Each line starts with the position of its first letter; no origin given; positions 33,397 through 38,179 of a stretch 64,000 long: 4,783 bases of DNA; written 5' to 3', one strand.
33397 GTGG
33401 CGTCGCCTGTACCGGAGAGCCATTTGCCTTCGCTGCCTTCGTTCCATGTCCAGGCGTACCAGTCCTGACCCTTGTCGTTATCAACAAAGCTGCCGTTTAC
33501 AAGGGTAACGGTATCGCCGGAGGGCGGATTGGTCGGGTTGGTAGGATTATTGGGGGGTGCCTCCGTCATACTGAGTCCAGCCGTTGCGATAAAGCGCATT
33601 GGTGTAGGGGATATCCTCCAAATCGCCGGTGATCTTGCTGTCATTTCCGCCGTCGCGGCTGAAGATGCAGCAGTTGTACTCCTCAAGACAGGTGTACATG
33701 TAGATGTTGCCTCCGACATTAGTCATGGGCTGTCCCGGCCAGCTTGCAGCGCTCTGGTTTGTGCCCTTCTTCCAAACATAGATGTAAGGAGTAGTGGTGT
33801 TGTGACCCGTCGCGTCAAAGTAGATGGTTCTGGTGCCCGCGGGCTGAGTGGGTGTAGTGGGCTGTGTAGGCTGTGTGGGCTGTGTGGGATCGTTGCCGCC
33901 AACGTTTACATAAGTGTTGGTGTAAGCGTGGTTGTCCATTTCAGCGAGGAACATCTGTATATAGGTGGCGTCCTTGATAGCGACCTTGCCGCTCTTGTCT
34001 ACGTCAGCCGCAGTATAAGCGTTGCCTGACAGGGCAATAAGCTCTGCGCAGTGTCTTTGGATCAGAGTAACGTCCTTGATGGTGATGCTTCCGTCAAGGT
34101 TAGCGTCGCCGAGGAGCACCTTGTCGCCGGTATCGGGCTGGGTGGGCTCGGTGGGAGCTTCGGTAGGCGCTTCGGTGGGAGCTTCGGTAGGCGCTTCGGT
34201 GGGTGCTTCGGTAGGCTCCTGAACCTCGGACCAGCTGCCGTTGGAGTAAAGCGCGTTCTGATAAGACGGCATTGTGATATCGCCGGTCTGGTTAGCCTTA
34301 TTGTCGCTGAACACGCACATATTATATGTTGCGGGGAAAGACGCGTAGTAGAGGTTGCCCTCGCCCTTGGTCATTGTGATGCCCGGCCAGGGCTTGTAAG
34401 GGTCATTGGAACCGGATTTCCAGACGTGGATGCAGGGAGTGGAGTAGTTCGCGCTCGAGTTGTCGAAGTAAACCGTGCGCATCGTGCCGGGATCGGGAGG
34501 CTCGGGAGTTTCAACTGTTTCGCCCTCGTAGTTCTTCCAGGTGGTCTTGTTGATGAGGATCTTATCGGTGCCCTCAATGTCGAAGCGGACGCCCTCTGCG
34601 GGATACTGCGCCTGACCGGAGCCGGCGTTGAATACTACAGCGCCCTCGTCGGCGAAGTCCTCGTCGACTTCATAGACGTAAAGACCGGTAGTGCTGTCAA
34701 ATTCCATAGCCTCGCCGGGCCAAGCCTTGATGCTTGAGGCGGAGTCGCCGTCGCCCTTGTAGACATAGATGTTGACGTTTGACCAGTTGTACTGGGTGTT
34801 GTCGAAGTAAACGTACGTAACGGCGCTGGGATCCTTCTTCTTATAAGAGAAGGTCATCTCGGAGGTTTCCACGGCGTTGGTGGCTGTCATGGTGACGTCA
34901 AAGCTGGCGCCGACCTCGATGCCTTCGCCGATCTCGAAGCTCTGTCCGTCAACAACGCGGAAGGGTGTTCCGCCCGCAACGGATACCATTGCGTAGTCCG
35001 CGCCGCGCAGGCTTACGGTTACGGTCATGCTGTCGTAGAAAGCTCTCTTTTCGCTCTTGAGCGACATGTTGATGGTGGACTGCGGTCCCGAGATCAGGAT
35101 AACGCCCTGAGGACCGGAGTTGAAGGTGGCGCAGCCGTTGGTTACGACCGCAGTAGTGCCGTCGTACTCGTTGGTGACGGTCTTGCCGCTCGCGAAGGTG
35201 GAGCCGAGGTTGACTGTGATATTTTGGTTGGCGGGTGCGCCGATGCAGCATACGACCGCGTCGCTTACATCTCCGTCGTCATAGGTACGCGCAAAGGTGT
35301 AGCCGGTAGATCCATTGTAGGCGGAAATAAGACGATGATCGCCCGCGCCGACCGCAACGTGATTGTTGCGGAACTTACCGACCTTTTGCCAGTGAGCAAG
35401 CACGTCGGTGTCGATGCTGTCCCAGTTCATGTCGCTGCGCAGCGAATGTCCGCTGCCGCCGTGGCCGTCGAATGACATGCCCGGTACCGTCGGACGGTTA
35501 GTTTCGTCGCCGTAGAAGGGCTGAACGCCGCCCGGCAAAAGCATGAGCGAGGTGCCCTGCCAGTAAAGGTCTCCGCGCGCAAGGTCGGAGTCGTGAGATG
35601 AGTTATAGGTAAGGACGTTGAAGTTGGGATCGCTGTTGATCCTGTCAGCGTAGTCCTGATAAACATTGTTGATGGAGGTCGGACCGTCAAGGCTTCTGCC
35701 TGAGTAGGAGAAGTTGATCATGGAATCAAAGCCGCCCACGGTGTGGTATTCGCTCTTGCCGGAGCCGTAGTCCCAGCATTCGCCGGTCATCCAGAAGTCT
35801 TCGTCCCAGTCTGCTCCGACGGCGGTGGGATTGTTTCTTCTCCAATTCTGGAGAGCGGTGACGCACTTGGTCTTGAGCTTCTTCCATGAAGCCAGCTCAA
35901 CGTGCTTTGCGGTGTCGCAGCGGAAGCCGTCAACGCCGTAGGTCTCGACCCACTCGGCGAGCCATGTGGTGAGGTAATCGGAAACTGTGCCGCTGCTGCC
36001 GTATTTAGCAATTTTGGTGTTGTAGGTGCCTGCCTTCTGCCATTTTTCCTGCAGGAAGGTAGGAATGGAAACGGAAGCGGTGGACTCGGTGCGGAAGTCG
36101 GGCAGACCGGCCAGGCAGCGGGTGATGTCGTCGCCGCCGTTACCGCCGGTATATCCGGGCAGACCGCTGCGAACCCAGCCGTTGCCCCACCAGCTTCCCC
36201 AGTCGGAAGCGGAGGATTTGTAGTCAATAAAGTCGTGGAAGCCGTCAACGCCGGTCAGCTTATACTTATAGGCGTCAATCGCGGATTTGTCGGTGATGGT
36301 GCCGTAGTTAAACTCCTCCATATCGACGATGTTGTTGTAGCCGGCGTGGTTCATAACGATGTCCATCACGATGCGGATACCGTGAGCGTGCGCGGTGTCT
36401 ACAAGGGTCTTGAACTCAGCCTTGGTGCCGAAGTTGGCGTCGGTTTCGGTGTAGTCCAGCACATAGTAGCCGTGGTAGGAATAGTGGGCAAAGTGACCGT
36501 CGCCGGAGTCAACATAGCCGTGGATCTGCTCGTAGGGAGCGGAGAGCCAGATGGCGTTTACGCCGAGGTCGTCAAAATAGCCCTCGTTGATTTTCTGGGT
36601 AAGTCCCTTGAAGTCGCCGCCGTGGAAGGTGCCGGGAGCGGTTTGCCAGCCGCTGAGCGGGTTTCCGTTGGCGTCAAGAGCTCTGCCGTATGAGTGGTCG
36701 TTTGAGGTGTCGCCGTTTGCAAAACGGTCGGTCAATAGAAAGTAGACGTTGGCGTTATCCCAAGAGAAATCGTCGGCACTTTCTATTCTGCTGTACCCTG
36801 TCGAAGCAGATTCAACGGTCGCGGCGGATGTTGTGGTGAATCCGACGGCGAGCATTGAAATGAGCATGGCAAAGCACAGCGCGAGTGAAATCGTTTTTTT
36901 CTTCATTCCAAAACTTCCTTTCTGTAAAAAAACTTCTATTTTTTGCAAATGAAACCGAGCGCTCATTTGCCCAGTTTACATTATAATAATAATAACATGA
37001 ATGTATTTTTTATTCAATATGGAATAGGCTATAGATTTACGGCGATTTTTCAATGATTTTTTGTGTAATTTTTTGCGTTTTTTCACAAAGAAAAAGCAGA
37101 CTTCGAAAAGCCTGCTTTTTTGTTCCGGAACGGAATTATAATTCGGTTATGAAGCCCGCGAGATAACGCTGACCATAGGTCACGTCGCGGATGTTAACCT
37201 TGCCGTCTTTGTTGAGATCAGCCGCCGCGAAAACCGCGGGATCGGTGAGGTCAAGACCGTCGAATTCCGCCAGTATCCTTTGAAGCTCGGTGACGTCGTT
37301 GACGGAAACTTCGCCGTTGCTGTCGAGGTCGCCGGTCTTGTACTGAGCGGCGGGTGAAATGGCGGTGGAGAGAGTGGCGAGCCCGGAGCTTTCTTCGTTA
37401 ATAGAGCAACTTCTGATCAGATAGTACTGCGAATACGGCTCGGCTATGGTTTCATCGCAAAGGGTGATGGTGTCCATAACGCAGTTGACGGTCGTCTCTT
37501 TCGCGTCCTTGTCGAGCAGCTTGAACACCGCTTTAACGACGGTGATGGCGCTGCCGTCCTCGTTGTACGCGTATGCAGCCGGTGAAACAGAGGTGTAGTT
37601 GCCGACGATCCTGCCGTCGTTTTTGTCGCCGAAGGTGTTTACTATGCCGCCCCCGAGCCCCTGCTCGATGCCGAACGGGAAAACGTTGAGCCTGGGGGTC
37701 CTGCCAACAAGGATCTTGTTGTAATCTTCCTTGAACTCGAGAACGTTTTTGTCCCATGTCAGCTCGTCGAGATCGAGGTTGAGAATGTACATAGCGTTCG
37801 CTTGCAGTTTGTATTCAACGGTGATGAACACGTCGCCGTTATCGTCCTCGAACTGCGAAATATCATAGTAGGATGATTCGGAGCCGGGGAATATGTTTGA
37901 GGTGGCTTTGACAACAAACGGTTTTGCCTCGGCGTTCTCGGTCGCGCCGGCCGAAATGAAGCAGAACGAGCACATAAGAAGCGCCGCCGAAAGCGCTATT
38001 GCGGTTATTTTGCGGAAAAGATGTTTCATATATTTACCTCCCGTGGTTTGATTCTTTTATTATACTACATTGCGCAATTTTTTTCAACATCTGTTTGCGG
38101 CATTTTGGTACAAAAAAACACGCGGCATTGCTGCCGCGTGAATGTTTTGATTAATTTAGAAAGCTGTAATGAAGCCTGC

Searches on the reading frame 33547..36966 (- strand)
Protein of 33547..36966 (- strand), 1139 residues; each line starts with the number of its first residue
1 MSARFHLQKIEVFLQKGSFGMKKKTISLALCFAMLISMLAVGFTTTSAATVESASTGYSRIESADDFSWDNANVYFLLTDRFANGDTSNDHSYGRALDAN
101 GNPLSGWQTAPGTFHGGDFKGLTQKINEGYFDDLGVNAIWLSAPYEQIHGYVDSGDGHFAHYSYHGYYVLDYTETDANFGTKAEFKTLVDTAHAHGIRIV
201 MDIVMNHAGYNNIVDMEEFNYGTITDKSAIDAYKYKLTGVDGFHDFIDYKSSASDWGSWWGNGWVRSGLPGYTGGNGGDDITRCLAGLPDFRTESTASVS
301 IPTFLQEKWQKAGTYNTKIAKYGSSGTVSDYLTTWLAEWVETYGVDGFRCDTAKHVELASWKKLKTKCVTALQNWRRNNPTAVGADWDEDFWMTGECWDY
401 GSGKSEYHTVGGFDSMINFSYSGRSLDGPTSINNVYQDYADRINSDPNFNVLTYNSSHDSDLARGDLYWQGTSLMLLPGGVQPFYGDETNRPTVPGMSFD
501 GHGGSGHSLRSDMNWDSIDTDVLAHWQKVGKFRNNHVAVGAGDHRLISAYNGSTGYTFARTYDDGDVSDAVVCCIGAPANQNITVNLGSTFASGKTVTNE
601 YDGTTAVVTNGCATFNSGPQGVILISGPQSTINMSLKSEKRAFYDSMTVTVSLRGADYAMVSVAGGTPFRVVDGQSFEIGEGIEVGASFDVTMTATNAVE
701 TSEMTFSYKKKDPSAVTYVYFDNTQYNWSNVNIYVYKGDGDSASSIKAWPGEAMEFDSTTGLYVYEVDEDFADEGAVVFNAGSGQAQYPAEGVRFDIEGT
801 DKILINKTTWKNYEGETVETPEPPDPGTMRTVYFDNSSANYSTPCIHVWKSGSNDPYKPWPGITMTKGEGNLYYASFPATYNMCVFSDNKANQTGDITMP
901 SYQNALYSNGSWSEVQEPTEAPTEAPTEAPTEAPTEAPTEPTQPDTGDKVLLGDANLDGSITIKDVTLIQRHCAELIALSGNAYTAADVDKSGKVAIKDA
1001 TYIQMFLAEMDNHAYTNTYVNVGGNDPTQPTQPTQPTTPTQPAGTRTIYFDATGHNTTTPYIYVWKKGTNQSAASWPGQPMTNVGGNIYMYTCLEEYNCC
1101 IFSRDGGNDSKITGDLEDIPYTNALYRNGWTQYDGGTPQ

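Call 7: search_protein_families(library=pfam, proteins=[window:33547-36966:-], max_evalue=0.01)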
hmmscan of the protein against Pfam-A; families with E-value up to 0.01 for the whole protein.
window:33547-36966:- (1139 aa): 3 families
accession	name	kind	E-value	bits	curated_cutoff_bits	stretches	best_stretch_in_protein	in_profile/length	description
PF16738.10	CBM26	-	2e-40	137.2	28.1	3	719-790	1-67/70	Starch-binding module 26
PF00128.31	Alpha-amylase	-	1.1e-27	97.8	22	2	76-213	1-97/446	Alpha amylase, catalytic domain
PF00404.24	Dockerin_1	-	1.4e-06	28.8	22.9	1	952-1004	1-53/57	Dockerin type I domain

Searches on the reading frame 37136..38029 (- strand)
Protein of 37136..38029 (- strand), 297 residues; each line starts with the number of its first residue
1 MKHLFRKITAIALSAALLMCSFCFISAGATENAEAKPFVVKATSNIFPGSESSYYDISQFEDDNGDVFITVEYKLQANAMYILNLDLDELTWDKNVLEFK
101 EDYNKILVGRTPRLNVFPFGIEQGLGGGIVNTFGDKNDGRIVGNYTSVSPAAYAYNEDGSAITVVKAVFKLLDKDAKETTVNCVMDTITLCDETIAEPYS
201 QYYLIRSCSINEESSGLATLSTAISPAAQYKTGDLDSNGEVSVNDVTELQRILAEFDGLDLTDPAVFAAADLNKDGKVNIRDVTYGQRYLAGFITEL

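Call 68: search_protein_families(library=pfam, proteins=[window:37136-38029:-], max_evalue=0.001)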
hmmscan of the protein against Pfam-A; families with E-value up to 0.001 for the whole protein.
window:37136-38029:- (297 aa): 2 families
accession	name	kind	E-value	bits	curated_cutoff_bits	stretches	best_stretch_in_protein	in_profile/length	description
PF00404.24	Dockerin_1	-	2.9e-08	34.2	22.9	1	233-289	2-55/57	Dockerin type I domain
PF00036.39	EF-hand_1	-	0.00024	20.9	25.4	0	266-282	5-21/29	EF hand domain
